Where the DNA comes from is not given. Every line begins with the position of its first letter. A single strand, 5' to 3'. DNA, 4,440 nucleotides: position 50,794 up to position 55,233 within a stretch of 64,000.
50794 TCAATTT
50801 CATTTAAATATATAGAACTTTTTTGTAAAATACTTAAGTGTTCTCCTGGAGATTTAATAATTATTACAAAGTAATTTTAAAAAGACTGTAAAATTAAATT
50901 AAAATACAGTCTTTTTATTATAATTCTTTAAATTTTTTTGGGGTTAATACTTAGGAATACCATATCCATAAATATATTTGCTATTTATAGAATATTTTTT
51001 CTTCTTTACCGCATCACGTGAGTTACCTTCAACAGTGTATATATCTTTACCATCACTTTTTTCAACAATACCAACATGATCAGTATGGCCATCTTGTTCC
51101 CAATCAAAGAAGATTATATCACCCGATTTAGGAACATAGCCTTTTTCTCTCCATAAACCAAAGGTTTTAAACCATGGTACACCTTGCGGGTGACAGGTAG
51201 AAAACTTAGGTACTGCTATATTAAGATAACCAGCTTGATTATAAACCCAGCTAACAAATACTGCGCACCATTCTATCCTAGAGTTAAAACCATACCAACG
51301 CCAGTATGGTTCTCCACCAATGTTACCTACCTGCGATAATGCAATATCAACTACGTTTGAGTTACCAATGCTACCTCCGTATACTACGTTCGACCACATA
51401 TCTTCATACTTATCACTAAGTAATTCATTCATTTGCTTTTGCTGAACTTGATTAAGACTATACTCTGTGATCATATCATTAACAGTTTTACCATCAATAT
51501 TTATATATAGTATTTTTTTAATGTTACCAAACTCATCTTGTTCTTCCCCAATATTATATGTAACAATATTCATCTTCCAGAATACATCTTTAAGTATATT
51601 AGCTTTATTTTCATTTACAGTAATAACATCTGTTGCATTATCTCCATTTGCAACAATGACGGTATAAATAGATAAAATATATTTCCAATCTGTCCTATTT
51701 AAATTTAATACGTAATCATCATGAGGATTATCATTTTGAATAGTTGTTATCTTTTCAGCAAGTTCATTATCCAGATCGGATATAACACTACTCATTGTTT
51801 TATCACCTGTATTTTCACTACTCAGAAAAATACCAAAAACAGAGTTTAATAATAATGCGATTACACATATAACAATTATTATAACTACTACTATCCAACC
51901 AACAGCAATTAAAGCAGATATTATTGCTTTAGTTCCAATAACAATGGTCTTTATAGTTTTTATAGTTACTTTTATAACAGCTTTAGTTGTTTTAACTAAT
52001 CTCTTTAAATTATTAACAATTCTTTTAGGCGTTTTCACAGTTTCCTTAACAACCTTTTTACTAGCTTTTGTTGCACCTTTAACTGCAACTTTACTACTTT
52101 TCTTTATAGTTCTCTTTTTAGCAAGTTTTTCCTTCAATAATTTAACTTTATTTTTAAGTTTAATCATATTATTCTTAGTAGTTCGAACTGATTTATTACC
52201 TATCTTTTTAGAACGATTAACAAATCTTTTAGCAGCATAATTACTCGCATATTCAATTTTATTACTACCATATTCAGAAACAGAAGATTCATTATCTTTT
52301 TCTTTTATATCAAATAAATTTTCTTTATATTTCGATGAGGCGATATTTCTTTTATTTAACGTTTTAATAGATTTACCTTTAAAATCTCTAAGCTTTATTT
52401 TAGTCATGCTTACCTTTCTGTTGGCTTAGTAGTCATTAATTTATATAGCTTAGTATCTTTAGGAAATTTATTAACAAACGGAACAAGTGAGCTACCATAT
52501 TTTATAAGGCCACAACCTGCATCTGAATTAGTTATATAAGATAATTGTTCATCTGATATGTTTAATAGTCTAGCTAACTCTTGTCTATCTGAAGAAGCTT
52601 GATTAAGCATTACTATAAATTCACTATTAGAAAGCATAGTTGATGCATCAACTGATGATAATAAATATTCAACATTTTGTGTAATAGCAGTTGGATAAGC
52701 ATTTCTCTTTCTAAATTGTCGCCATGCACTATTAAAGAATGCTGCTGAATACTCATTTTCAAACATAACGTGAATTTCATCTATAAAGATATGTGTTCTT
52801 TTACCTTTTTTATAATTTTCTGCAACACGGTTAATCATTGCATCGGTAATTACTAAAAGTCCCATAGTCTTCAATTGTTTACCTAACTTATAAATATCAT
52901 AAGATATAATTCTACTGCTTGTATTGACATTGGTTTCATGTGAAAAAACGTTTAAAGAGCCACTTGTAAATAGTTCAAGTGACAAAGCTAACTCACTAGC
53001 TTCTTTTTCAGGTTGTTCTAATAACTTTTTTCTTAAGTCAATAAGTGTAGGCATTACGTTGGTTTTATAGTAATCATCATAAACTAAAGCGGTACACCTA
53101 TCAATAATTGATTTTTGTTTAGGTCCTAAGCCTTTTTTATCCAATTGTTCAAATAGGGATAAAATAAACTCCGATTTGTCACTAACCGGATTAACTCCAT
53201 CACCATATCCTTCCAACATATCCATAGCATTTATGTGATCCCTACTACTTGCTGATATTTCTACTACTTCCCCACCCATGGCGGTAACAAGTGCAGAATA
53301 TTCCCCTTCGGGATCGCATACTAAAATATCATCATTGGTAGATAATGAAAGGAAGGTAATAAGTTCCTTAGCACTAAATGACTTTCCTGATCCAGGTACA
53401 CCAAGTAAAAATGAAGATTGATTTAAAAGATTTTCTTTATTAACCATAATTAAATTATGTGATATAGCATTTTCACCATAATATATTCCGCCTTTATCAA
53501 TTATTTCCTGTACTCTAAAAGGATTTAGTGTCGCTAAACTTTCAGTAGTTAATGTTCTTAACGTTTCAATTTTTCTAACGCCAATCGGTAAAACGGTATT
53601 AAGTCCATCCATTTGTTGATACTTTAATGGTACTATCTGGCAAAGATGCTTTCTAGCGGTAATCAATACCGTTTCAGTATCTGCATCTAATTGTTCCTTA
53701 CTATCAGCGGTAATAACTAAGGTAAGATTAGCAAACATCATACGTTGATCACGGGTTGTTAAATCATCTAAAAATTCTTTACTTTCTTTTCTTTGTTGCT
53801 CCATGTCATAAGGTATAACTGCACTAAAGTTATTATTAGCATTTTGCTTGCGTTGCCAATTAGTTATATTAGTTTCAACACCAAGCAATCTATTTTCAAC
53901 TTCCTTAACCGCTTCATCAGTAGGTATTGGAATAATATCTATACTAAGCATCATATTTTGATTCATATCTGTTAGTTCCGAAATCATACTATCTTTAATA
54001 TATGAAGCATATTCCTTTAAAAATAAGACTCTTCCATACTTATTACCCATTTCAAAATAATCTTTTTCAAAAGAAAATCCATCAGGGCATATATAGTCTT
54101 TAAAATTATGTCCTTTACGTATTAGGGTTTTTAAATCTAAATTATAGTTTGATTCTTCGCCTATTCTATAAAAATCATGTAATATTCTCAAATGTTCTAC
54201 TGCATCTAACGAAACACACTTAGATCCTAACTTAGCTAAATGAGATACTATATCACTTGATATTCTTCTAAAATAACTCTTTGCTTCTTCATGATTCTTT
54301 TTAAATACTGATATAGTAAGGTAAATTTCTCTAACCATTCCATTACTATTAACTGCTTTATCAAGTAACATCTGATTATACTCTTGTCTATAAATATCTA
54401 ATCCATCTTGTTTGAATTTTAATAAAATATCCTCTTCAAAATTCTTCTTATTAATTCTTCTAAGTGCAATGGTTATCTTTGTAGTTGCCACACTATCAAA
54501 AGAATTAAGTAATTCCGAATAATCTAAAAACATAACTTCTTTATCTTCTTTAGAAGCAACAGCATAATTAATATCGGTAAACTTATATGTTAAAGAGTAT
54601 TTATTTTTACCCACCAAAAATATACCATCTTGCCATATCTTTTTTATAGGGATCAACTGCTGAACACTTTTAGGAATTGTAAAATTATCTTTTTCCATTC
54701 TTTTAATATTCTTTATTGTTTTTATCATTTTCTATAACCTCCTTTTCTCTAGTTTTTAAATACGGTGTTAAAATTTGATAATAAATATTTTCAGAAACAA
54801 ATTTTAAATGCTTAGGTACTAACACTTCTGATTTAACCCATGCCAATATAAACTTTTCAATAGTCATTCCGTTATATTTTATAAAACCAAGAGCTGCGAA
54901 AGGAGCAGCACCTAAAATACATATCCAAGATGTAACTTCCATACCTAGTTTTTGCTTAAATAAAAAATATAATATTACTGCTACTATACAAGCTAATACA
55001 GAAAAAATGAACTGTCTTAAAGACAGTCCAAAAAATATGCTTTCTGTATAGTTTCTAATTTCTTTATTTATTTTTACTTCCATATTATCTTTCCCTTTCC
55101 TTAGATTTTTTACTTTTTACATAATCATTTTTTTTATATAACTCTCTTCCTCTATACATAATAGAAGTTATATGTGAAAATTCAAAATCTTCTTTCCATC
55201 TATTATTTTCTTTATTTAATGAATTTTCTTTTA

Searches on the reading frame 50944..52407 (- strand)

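Call 5: search_protein_families(library=pfam, proteins=[window:50944-52407:-], max_evalue=0.001)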
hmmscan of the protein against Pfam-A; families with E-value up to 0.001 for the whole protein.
window:50944-52407:- (487 aa): 1 family
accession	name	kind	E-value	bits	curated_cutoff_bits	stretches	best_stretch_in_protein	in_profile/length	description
PF05257.22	CHAP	-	3.6e-12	47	26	1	377-462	5-81/81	CHAP domain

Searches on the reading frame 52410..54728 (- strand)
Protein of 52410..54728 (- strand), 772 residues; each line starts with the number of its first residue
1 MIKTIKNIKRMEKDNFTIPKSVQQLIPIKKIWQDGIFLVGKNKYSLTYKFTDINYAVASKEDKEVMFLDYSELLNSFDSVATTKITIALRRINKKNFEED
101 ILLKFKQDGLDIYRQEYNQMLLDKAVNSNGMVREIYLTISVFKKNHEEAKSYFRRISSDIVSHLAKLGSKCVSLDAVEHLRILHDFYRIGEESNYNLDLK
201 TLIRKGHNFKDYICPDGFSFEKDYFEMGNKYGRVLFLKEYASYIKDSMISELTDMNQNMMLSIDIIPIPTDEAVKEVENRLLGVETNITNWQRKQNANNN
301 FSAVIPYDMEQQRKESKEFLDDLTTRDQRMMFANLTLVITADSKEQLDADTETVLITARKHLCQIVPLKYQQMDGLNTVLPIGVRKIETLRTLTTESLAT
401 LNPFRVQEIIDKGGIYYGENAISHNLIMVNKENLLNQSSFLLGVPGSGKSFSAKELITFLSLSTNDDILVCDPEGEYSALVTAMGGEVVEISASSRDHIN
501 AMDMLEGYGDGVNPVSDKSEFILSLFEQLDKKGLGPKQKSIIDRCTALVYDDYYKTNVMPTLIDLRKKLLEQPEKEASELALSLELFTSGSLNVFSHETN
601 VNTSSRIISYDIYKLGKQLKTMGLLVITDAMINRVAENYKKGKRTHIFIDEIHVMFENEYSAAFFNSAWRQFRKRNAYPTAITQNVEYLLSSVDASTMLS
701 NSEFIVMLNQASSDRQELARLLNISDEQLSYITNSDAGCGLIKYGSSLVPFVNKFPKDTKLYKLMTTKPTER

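Call 5: search_protein_families(library=pfam, proteins=[window:52410-54728:-], max_evalue=0.001)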
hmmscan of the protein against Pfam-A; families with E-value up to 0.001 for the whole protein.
window:52410-54728:- (772 aa): 4 families
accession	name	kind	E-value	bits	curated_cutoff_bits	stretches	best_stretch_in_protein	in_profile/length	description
PF19044.6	P-loop_TraG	-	1.1e-09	37.9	25.8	1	616-732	225-342/413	TraG P-loop domain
PF01935.23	DUF87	-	6.2e-08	33.4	23.2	1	428-570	15-145/220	Helicase HerA, central domain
PF12846.13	AAA_10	-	7.6e-05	22.4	27.5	0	436-687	21-284/362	AAA-like domain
PF13401.12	AAA_22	-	0.00057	20.7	27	0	438-468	7-36/130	AAA domain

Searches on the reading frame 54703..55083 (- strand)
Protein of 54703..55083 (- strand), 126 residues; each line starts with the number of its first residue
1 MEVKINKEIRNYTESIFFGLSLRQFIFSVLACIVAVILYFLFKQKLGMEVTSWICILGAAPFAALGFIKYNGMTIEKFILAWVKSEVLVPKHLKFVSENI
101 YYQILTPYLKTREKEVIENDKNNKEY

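Call 5: search_protein_families(library=pfam, proteins=[window:54703-55083:-], max_evalue=0.001)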
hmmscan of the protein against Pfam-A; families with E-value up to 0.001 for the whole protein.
window:54703-55083:- (126 aa): 1 family
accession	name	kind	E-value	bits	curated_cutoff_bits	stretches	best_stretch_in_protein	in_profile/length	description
PF12666.12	PrgI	-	9.8e-31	106.6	27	1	4-94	1-90/91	PrgI family protein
